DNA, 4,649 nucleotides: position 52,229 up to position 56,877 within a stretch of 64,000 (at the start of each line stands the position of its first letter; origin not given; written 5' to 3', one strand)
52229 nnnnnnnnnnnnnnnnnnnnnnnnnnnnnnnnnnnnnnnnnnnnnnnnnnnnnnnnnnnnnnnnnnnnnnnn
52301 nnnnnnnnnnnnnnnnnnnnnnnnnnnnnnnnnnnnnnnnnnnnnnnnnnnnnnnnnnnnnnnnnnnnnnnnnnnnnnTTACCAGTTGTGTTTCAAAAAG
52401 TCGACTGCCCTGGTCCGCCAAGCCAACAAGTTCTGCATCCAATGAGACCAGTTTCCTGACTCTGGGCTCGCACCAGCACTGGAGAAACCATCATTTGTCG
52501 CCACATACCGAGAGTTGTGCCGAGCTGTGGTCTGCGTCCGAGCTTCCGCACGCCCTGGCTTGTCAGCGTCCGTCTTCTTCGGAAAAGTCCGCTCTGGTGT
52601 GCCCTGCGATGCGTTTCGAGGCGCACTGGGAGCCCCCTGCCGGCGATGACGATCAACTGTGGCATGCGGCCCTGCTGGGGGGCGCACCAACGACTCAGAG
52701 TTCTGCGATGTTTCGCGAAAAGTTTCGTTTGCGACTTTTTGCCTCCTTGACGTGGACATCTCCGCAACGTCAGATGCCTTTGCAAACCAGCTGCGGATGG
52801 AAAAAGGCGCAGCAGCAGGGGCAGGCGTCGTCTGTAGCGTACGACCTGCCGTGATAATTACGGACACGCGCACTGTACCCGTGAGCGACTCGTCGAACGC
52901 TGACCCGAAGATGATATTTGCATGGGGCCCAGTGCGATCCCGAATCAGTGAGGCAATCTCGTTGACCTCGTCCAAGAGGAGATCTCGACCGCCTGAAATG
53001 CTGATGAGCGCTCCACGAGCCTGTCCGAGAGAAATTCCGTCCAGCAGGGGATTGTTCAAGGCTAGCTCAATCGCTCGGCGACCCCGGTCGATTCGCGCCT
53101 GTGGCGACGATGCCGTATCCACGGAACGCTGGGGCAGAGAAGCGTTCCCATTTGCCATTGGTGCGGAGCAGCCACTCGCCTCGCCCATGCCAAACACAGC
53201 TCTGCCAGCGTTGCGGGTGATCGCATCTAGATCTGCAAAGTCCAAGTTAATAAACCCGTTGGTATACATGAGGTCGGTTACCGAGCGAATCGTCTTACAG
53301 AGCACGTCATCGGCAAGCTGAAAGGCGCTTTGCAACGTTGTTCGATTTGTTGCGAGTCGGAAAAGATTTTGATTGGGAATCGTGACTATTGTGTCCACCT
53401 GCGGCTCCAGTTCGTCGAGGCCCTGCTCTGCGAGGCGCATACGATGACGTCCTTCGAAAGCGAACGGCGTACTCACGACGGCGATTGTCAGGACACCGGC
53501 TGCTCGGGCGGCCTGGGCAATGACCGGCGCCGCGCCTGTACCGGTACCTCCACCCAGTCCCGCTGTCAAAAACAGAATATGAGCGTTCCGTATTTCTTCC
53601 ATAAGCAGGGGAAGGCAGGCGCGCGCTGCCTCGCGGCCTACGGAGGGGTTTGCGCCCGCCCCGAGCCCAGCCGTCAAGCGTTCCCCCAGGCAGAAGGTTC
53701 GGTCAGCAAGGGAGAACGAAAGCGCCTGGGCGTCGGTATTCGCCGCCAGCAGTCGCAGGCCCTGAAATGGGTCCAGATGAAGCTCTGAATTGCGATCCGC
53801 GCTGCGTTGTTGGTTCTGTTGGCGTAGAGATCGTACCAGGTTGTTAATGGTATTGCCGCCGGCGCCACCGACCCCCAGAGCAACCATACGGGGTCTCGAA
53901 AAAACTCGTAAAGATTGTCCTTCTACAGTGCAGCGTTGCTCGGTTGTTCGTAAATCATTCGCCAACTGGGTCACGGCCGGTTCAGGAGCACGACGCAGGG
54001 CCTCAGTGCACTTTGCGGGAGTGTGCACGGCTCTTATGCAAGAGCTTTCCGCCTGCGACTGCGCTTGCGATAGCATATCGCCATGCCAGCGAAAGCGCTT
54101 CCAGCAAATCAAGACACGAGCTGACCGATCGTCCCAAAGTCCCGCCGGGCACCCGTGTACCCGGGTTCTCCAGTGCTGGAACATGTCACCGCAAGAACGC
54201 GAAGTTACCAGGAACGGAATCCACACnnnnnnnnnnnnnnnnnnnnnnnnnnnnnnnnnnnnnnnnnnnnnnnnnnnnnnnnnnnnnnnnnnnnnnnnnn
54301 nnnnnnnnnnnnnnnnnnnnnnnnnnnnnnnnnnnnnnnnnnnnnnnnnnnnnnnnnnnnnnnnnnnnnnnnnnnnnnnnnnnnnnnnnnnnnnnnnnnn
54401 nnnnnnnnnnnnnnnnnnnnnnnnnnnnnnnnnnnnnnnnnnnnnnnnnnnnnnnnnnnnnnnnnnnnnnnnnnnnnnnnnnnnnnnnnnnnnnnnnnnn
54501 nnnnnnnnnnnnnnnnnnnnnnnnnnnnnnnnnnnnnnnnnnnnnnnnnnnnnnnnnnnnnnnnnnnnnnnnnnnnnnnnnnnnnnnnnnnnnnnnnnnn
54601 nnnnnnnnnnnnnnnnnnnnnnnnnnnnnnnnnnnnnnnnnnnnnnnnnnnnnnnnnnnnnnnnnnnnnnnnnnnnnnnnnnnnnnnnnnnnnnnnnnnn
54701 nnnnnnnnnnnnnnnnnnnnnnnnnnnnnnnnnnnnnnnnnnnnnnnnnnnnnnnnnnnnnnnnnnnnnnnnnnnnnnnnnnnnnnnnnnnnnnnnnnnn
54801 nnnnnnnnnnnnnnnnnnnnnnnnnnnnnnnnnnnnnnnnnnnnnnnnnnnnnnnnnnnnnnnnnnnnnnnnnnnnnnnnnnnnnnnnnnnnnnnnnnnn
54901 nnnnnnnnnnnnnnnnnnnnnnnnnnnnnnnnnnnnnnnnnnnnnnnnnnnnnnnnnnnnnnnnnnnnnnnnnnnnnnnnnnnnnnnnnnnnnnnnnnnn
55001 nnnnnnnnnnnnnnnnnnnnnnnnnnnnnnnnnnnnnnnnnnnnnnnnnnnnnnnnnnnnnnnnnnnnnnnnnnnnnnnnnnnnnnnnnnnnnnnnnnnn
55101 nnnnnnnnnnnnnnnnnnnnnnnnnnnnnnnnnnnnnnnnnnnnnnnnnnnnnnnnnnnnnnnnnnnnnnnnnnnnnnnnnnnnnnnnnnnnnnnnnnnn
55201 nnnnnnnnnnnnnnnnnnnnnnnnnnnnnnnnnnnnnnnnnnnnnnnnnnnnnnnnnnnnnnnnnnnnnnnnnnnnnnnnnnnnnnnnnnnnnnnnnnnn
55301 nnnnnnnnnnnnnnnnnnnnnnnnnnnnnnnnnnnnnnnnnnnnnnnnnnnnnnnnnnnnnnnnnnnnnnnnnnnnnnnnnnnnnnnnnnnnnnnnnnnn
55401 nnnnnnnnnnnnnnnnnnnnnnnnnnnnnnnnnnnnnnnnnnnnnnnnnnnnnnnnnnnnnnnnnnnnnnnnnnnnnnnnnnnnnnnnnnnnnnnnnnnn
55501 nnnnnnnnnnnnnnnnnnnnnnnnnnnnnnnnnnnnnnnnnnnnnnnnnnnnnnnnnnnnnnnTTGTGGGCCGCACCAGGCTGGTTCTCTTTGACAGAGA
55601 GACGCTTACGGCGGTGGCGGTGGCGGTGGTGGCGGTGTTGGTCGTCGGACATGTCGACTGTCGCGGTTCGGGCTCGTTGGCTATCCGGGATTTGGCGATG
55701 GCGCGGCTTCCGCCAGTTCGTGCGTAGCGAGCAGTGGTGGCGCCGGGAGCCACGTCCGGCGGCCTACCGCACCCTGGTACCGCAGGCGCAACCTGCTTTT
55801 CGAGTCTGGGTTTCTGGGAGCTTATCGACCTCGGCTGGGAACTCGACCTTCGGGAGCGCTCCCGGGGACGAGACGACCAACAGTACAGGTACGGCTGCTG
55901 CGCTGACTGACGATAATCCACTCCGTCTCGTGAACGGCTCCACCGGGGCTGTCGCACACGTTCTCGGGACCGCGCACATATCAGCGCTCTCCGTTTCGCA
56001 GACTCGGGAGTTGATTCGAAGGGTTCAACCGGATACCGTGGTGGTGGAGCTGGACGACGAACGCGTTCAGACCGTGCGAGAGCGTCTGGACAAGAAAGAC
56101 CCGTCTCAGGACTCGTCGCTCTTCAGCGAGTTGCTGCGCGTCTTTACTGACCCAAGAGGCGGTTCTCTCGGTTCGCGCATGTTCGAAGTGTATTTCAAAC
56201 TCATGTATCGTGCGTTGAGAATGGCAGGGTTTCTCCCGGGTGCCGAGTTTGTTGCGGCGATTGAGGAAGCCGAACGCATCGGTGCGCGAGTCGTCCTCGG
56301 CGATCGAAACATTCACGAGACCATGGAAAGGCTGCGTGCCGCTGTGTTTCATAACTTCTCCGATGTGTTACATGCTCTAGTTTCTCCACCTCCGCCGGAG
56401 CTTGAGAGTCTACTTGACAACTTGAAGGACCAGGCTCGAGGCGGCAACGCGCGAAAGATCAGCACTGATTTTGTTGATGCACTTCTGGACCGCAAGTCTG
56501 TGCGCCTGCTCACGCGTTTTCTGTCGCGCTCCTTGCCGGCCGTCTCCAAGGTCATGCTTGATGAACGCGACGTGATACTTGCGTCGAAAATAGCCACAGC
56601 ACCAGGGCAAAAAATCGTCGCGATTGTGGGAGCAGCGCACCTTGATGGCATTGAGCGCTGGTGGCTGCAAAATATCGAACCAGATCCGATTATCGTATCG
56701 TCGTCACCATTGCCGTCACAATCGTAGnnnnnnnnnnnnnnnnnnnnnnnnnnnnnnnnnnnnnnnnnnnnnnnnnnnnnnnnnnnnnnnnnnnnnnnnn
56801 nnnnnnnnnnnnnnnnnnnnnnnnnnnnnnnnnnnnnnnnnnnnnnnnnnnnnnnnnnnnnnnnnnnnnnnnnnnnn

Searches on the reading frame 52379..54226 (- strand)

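Call 21: search_protein_families(library=pfam, proteins=[window:52379-54226:-], max_evalue=0.001)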
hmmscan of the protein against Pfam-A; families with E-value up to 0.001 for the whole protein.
window:52379-54226:- (615 aa): 2 families
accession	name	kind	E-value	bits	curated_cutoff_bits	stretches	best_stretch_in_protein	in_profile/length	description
PF00091.31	Tubulin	-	4.1e-44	151.6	33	1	114-291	2-188/190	Tubulin/FtsZ family, GTPase domain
PF12327.13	FtsZ_C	-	1.2e-23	83.6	27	1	380-459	14-92/95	FtsZ family, C-terminal domain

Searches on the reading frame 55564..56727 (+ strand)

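Call 21: search_protein_families(library=pfam, proteins=[window:55564-56727:+], max_evalue=0.001)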
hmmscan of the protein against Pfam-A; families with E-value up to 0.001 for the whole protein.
window:55564-56727:+ (387 aa): 1 family
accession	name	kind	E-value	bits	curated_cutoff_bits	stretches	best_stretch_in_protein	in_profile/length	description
PF01963.22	TraB_PrgY_gumN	-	7.1e-19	69.1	26.8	1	130-364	11-248/263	TraB/PrgY/gumN family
